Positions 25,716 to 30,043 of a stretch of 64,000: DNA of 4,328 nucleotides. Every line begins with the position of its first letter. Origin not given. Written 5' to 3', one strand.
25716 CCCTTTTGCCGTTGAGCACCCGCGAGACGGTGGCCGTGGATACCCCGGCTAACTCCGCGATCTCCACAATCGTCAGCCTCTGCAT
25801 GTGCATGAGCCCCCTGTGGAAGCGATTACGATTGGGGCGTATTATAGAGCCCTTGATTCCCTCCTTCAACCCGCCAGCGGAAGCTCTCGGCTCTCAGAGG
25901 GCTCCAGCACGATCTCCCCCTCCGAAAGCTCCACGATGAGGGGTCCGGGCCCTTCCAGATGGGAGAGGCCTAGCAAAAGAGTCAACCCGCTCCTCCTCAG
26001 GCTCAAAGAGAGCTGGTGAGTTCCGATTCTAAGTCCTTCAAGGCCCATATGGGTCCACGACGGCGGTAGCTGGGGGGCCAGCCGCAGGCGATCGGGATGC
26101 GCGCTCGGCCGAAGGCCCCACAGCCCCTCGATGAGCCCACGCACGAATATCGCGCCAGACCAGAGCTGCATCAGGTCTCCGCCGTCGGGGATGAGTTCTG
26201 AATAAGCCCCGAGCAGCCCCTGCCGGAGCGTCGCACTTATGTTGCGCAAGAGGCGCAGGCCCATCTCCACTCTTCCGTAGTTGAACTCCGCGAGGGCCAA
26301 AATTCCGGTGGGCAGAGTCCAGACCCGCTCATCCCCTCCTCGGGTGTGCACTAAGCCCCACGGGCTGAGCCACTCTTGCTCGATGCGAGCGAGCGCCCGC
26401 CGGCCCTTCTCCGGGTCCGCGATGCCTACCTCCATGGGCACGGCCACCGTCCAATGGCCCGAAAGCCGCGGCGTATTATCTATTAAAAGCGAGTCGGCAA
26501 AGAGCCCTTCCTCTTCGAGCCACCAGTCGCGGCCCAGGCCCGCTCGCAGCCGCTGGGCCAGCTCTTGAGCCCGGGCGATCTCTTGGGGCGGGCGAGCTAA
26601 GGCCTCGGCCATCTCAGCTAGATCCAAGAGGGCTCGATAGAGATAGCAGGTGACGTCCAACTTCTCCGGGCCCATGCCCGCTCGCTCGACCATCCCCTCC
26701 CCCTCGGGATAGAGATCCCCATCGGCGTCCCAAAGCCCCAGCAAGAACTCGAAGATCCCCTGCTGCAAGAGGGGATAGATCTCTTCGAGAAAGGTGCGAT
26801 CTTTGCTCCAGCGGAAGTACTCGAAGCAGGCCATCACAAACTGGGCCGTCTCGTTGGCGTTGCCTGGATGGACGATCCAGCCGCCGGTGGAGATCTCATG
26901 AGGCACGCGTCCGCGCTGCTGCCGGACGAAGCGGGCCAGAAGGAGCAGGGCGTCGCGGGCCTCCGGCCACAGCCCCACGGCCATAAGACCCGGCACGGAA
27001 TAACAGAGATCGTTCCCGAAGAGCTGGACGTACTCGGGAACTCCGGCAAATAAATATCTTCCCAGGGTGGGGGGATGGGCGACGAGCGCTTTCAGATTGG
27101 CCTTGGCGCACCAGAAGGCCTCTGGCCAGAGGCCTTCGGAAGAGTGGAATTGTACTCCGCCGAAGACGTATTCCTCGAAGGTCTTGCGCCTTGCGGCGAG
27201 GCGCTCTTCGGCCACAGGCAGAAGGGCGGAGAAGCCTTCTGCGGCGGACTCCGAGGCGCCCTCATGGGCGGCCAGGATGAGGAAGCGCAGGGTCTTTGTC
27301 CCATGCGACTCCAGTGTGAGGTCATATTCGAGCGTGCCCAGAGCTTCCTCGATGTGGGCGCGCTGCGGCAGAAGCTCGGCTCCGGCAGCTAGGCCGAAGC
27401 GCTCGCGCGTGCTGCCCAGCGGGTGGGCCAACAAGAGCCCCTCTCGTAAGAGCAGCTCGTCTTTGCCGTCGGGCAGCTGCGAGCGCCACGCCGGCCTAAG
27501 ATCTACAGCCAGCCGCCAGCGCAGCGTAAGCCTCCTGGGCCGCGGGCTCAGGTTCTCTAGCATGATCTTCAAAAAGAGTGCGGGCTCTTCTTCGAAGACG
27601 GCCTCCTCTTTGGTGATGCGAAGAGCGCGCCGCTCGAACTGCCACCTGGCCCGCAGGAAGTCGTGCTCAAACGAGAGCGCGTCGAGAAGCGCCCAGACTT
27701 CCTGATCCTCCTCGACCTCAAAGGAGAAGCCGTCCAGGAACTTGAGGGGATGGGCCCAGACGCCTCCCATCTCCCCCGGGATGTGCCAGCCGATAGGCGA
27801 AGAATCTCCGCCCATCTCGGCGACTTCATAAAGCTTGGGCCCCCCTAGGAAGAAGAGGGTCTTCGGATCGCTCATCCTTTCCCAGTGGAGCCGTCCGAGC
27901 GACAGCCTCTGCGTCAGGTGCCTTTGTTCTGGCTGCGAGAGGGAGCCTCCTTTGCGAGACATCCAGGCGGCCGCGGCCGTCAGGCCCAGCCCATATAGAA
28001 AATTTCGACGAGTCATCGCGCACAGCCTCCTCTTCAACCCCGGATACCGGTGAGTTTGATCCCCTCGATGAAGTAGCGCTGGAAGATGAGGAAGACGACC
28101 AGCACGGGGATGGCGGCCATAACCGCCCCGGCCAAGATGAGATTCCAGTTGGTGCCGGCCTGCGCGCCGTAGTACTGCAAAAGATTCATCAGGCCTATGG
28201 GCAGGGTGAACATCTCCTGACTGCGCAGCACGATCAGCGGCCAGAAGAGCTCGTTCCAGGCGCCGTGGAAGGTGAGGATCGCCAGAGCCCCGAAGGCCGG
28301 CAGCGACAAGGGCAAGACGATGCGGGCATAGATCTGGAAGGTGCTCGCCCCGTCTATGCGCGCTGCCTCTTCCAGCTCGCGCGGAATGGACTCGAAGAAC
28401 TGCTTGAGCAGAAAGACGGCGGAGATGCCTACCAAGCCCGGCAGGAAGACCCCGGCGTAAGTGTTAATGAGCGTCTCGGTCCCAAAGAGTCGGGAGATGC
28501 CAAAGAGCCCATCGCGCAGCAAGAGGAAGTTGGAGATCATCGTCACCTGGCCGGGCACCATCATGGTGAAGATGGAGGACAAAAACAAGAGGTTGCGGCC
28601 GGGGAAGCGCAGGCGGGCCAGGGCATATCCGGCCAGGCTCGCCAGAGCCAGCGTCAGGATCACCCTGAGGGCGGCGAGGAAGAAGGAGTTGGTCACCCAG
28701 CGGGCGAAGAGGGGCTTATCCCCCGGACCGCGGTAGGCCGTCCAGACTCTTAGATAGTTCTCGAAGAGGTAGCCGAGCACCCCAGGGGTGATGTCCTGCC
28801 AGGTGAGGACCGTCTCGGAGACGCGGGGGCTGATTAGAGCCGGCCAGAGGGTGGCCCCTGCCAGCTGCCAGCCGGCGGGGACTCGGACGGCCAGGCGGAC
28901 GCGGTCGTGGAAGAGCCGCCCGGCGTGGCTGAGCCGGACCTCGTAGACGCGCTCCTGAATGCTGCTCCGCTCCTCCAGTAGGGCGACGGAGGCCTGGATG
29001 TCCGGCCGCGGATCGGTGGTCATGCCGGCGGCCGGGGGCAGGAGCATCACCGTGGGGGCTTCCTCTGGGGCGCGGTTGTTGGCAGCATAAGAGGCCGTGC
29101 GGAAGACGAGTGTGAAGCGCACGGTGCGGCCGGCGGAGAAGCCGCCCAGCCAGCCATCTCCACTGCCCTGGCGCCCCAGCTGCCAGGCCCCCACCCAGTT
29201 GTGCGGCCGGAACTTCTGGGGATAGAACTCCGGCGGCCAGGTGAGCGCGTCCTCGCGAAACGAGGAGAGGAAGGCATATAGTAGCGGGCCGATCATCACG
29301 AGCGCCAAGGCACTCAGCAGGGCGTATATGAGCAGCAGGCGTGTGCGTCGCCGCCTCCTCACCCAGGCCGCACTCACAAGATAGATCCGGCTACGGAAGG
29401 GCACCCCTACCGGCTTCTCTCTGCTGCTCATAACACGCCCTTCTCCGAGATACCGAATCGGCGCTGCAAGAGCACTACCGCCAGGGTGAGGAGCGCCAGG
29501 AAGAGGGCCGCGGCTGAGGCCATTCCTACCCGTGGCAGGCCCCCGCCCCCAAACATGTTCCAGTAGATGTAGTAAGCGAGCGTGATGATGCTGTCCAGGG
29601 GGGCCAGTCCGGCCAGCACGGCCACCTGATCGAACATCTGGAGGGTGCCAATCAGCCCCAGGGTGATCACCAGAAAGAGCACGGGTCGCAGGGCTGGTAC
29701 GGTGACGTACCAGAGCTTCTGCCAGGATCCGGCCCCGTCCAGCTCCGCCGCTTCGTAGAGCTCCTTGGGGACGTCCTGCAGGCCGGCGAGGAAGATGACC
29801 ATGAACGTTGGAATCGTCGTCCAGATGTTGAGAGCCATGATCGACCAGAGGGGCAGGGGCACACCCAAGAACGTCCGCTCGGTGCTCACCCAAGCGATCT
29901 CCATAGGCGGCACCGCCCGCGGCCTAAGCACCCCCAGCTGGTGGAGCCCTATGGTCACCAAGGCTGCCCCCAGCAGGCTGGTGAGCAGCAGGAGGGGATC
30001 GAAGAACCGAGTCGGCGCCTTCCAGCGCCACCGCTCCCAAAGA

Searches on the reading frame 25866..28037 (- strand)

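Call 57: search_protein_families(library=pfam, proteins=[window:25866-28037:-], max_evalue=0.00001)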
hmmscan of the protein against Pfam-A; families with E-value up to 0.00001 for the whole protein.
window:25866-28037:- (723 aa): 2 families
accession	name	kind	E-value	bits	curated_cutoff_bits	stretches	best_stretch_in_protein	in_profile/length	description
PF06202.20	GDE_C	-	2.5e-09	37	21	1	317-562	6-265/367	Amylo-alpha-1,6-glucosidase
PF22422.2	MGH1-like_GH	-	5.1e-06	26.7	27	0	459-555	172-267/356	Mannosylglycerate hydrolase MGH1-like glycoside hydrolase domain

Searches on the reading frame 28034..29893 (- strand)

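Call 58: search_protein_families(library=pfam, proteins=[window:28034-29893:-], max_evalue=0.00001)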
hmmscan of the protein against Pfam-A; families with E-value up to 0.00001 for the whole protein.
window:28034-29893:- (619 aa): 1 family
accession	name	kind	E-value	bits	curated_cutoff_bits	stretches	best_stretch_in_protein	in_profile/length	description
PF00528.27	BPD_transp_1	-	3.2e-17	63.3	26.4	1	419-609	2-179/184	Binding-protein-dependent transport system inner membrane component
